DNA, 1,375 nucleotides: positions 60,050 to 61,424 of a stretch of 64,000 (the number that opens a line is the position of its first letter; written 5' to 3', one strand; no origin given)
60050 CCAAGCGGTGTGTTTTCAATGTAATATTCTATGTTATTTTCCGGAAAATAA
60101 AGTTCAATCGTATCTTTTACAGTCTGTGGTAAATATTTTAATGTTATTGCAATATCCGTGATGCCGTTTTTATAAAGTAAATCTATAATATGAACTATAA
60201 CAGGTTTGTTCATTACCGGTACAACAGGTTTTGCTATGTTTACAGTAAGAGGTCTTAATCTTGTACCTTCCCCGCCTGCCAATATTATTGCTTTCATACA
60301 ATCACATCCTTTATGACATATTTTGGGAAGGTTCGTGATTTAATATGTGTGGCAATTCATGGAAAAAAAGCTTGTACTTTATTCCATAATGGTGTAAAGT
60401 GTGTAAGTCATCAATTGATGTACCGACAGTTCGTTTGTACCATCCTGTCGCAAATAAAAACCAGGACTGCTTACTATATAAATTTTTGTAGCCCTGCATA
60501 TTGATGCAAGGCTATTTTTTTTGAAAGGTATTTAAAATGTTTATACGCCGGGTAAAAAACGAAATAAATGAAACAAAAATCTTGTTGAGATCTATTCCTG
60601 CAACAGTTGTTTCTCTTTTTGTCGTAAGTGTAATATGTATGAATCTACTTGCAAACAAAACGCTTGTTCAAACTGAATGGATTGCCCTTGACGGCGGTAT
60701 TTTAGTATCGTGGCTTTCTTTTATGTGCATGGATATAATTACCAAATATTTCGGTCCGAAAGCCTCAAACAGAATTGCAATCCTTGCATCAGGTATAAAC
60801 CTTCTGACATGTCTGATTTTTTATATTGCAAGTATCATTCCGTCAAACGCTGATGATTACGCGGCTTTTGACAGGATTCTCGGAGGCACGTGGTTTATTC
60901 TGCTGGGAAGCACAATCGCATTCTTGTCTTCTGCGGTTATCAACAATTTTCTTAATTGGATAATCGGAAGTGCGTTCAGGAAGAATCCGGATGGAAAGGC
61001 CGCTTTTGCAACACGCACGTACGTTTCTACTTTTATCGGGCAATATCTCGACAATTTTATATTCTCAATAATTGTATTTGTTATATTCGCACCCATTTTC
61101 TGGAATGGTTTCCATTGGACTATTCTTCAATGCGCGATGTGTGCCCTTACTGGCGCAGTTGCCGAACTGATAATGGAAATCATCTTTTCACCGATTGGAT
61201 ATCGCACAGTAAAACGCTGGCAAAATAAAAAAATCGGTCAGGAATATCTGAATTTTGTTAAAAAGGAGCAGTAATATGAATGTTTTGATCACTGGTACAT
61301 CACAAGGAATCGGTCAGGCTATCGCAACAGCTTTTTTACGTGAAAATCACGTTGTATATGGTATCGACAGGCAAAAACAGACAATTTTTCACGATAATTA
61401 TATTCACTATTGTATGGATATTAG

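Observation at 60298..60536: Leader with an intrinsic terminator directly upstream of a VUT/YhhQ-family transporter: candidate preQ1-class riboswitch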

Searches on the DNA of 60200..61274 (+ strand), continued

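Call 56: search_with_rna_model(model_id=R1, sources=[L081, L082, L083, L084, L085, L086, L087, L088, L089, L090, L091, L092, L093, L094, L095, L096, L097, L098, L099, L100, L101, L102, L103, L104, L105, L106, L107, L108, L109, L110, L111, L112, L113, L114, L115, L116, L117, L118, L119, L120, L121, L122, L123, L124, L125, L126, L127, L128, L129, L130, L131, L132, L133, L134, L135, L136, L137, L138, L139, L140, L141, L142, L143, L144, L145, L146, L147, L148, L149, L150, L151, L152, L153, L154, L155, L156, L157, L158, L159, L160, L161, L162, L163, L164, L165, L166, L167, L168, L169, L170, L171, L172, L173, L174, L175, L176, L177, L178, L179, L180], max_evalue=1)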
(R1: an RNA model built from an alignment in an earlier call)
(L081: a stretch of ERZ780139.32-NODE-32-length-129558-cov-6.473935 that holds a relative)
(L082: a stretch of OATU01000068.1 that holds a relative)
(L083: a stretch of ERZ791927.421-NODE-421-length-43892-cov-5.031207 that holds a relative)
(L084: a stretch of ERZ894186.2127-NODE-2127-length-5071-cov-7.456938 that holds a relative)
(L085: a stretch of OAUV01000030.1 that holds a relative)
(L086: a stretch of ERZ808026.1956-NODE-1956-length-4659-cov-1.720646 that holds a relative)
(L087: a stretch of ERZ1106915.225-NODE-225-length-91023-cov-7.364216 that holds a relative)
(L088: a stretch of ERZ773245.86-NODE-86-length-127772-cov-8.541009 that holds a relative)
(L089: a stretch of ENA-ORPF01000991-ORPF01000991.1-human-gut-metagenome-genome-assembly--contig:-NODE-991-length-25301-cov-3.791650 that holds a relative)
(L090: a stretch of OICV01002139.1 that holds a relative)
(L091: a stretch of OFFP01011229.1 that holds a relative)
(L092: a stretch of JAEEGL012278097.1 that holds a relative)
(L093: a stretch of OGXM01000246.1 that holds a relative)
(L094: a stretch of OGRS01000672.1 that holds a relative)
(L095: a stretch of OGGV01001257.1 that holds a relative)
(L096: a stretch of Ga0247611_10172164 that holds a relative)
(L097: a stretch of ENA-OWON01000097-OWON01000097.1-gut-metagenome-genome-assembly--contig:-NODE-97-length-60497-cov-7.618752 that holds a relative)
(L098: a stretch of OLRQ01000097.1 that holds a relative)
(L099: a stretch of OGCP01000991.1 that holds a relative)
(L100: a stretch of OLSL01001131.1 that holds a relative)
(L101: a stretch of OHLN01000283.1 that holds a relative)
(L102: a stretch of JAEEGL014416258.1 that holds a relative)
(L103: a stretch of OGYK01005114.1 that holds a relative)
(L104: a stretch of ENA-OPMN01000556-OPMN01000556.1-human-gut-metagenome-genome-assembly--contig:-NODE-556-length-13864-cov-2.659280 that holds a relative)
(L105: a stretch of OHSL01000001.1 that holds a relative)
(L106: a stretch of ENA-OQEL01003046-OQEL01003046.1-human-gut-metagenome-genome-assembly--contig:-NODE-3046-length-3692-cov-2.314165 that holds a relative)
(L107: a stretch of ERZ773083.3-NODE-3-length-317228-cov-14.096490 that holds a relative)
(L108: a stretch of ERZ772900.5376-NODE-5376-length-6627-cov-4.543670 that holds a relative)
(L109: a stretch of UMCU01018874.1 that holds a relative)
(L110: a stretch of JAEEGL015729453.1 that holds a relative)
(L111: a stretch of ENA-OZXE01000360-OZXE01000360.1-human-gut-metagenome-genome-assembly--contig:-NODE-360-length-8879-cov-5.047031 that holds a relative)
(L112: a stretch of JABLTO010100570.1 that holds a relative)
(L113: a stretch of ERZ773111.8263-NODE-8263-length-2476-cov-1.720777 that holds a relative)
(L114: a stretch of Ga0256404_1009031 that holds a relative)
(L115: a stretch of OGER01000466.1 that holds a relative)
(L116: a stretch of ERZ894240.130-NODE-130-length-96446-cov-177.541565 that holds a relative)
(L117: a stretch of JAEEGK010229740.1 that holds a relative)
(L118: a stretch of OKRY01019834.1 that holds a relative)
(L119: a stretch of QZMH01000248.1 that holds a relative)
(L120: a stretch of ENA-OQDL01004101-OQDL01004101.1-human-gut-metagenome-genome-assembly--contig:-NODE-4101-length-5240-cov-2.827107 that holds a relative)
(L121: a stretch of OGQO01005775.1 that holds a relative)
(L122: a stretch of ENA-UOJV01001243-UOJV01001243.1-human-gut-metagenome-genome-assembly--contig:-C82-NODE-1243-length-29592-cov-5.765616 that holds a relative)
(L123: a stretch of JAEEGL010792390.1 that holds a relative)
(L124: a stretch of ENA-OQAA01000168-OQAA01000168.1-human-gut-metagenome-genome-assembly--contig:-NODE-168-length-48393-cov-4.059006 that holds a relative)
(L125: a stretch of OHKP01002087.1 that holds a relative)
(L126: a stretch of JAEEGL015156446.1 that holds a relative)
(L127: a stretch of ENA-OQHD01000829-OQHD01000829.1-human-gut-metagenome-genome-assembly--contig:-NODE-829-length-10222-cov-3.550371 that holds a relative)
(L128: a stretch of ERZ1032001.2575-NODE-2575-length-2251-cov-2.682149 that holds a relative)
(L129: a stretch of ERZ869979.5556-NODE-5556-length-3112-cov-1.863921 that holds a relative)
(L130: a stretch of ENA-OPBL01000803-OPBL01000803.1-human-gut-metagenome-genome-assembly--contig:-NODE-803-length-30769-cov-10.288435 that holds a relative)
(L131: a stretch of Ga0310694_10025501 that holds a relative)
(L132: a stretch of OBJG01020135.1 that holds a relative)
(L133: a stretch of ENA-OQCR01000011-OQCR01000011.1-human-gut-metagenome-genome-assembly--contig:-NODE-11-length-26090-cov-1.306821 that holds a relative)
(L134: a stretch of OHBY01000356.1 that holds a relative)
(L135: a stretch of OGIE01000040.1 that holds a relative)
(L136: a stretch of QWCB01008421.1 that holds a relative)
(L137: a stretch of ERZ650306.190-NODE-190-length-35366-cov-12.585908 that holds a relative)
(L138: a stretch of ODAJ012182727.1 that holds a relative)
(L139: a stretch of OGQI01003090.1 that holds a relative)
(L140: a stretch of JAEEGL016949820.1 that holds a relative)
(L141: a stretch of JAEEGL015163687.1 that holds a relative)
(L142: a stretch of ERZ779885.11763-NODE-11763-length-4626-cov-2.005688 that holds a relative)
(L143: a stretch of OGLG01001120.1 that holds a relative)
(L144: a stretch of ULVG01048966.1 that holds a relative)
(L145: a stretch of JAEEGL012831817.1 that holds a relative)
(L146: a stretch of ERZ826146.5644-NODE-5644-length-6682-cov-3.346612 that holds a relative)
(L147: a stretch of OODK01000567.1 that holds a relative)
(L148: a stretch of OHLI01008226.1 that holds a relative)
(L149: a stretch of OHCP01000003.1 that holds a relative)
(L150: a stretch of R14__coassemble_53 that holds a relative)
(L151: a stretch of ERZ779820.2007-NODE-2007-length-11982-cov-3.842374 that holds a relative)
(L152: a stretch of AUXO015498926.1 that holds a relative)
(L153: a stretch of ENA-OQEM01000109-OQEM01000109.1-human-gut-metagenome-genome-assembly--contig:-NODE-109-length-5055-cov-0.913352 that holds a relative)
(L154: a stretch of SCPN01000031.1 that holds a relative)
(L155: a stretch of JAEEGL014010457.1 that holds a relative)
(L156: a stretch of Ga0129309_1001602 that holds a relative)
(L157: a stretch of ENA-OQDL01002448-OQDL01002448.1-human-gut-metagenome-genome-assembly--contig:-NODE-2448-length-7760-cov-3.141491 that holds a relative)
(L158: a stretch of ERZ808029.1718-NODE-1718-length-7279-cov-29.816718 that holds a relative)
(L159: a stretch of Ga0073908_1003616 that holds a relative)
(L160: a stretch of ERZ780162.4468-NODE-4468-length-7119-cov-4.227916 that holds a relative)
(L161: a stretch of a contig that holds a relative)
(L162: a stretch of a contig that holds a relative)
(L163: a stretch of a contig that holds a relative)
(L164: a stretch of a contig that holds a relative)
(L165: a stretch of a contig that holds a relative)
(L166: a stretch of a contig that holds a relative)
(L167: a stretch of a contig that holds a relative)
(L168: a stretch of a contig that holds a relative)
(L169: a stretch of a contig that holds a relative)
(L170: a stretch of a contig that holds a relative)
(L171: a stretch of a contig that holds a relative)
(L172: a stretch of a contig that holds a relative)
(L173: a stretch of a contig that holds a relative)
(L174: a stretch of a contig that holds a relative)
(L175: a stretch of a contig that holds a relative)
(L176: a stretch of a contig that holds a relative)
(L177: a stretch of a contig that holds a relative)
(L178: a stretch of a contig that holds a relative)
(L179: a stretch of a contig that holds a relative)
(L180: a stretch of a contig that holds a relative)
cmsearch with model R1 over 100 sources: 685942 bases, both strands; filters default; matches with E-value up to 1: 100.
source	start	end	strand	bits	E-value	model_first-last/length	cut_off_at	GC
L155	3135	3181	+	76.6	3.1e-16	1-47/47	no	0.45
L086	736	782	+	76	4.5e-16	1-47/47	no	0.47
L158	3205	3251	-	76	4.6e-16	1-47/47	no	0.38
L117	337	383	+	75.4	6.2e-16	1-47/47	no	0.47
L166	422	468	-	75.3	6.7e-16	1-47/47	no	0.43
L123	3698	3744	+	75.1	7.6e-16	1-47/47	no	0.4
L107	1483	1529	+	74.9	8.7e-16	1-47/47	no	0.47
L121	992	1038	+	74.6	1e-15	1-47/47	no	0.45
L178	273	319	-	74.5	1.1e-15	1-47/47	no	0.43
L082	11053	11099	-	74.3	1.2e-15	1-47/47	no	0.4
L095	6843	6889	+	74.3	1.2e-15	1-47/47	no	0.4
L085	5958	6004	-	74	1.4e-15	1-47/47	no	0.38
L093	6090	6136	-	74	1.4e-15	1-47/47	no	0.38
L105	2332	2378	+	74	1.4e-15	1-47/47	no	0.38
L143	1126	1172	-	74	1.4e-15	1-47/47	no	0.38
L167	7340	7386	+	74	1.4e-15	1-47/47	no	0.38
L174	7974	8020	-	74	1.4e-15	1-47/47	no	0.38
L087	1217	1263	+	73.9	1.5e-15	1-47/47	no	0.38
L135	289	335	-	73.9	1.5e-15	1-47/47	no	0.38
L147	978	1024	-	73.9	1.5e-15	1-47/47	no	0.4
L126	472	518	+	73.9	1.5e-15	1-47/47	no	0.45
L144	1924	1970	+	73.7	1.6e-15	1-47/47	no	0.38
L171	1273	1319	+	73.7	1.6e-15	1-47/47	no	0.38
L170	13081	13127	+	73.7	1.7e-15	1-47/47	no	0.43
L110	6910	6956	-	73.7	1.7e-15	1-47/47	no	0.43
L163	9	55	+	73.6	1.7e-15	1-47/47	no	0.43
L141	128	174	+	73.6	1.7e-15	1-47/47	no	0.38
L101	13243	13289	-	73.5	1.9e-15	1-47/47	no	0.47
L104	787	833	+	73.5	1.9e-15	1-47/47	no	0.47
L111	1660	1706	+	73.5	1.9e-15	1-47/47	no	0.47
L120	3268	3314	-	73.5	1.9e-15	1-47/47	no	0.47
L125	5933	5979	-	73.5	1.9e-15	1-47/47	no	0.47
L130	149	195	-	73.5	1.9e-15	1-47/47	no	0.47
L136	5028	5074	+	73.5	1.9e-15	1-47/47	no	0.47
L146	6029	6075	-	73.5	1.9e-15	1-47/47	no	0.47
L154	7861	7907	+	73.5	1.9e-15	1-47/47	no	0.47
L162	3327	3373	+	73.5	1.9e-15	1-47/47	no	0.47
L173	2590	2636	+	73.5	1.9e-15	1-47/47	no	0.47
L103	295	341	+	73.3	2.1e-15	1-47/47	no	0.4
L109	188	234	-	73.3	2.1e-15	1-47/47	no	0.4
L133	5610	5656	+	73.3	2.1e-15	1-47/47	no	0.4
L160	6497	6543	-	73.3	2.1e-15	1-47/47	no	0.43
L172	962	1008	-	73.3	2.1e-15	1-47/47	no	0.43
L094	10557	10603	+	73.3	2.1e-15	1-47/47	no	0.36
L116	311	357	+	73.3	2.1e-15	1-47/47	no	0.36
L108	5172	5218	-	73.2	2.3e-15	1-47/47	no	0.4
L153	1008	1054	-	73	2.4e-15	1-47/47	no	0.38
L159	3041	3087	-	73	2.5e-15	1-47/47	no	0.36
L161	285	331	-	72.8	2.7e-15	1-47/47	no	0.4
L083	11088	11134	-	72.7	3e-15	1-47/47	no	0.34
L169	326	372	+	72.2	4e-15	1-47/47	no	0.47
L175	2466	2512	+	72.1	4.1e-15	1-47/47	no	0.4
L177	4455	4501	+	72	4.3e-15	1-47/47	no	0.43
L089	1818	1864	+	72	4.4e-15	1-47/47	no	0.38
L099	4495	4541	+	72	4.4e-15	1-47/47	no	0.38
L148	30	76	-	72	4.4e-15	1-47/47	no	0.38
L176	1697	1743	+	72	4.4e-15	1-47/47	no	0.38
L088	13784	13830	-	71.9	4.5e-15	1-47/47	no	0.47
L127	2974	3020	-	71.7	5.2e-15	1-47/47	no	0.45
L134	4952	4998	+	71.7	5.2e-15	1-47/47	no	0.45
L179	6452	6498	+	71.7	5.2e-15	1-47/47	no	0.45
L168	4280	4326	+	71.7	5.2e-15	1-47/47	no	0.43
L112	3968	4014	+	71.6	5.4e-15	1-47/47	no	0.36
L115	1481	1527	+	71.5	5.9e-15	1-47/47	no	0.38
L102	3055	3101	-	71.4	6.3e-15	1-47/47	no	0.36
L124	1768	1814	+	71.1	7.2e-15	1-47/47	no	0.43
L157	4784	4830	-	71.1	7.2e-15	1-47/47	no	0.43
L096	1504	1550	+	70.8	8.8e-15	1-47/47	no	0.34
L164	6544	6590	+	70.8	8.9e-15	1-47/47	no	0.38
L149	2951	2997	-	70.6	9.5e-15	1-47/47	no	0.45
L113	1383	1429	-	70.5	1e-14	1-47/47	no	0.45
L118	1219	1265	+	70.5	1e-14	1-47/47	no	0.45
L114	8780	8826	-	70.5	1.1e-14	1-47/47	no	0.43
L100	7338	7384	-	70.3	1.1e-14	1-47/47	no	0.49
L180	411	457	-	70.3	1.1e-14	1-47/47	no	0.49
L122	220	266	-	69.9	1.4e-14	1-47/47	no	0.36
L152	320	366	-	69.9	1.4e-14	1-47/47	no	0.36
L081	2254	2300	-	69.5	1.9e-14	1-47/47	no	0.38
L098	1486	1532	-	69.5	1.9e-14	1-47/47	no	0.38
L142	2915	2961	-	69.4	1.9e-14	1-47/47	no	0.43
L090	3374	3420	+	69.3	2.1e-14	1-47/47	no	0.4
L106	2618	2664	+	69.3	2.1e-14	1-47/47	no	0.4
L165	213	259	+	69.3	2.1e-14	1-47/47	no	0.4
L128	958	1004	+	68.9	2.5e-14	1-47/47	no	0.38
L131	932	978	+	68.9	2.6e-14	1-47/47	no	0.49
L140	718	764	-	68.9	2.6e-14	1-47/47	no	0.49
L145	966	1012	-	68.9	2.6e-14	1-47/47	no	0.49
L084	4067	4113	-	68.8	2.8e-14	1-47/47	no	0.45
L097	1445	1491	-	68.8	2.8e-14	1-47/47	no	0.45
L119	9151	9197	-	68.8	2.8e-14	1-47/47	no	0.45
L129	2648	2694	-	68.8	2.8e-14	1-47/47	no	0.45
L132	1043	1089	-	68.8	2.8e-14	1-47/47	no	0.45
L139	4850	4896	-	68.8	2.8e-14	1-47/47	no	0.45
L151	1641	1687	+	68.8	2.8e-14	1-47/47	no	0.45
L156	3246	3292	+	68.1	4e-14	1-47/47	no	0.43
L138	105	151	+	67.3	6.4e-14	1-47/47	no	0.34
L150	4606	4652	+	66.3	1.1e-13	1-47/47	no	0.51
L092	1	46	+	65.8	1.5e-13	2-47/47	5'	0.35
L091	124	170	-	60.8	2.6e-12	1-47/47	no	0.4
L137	6233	6273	+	14.7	0.67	1-47/47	no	0.29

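Call 64: search_rna_families(sources=[L002, L005, L007, L008, L009, L010, L016, L025, L028, L030, L033, L037, L042, L044, L045, L051, L054, L056, L068, L070], threshold=gathering)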
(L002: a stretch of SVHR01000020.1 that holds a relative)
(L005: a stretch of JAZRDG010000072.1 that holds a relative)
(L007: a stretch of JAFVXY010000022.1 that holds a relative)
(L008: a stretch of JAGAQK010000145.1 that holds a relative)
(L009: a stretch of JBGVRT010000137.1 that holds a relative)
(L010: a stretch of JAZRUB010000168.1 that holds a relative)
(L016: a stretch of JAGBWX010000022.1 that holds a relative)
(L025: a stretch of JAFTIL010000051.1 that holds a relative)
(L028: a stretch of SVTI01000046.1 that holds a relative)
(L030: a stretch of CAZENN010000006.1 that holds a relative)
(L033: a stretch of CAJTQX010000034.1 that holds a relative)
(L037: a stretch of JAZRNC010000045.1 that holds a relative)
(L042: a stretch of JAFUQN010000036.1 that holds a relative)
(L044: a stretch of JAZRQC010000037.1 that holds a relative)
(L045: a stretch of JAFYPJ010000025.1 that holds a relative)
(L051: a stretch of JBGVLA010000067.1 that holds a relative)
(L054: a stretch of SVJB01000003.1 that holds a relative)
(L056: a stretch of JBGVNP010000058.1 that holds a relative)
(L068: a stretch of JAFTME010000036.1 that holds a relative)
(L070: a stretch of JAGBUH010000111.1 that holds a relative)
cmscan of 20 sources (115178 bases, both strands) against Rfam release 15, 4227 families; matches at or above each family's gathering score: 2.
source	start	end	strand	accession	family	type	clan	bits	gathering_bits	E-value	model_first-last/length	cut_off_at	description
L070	2428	2504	+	RF01706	Gut-1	Gene; sRNA;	-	78.8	50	6.6e-14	1-77/77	no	Gut-1 RNA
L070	2301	2380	+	RF00005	tRNA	Gene; tRNA;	CL00001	49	29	3.3e-07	1-71/71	no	tRNA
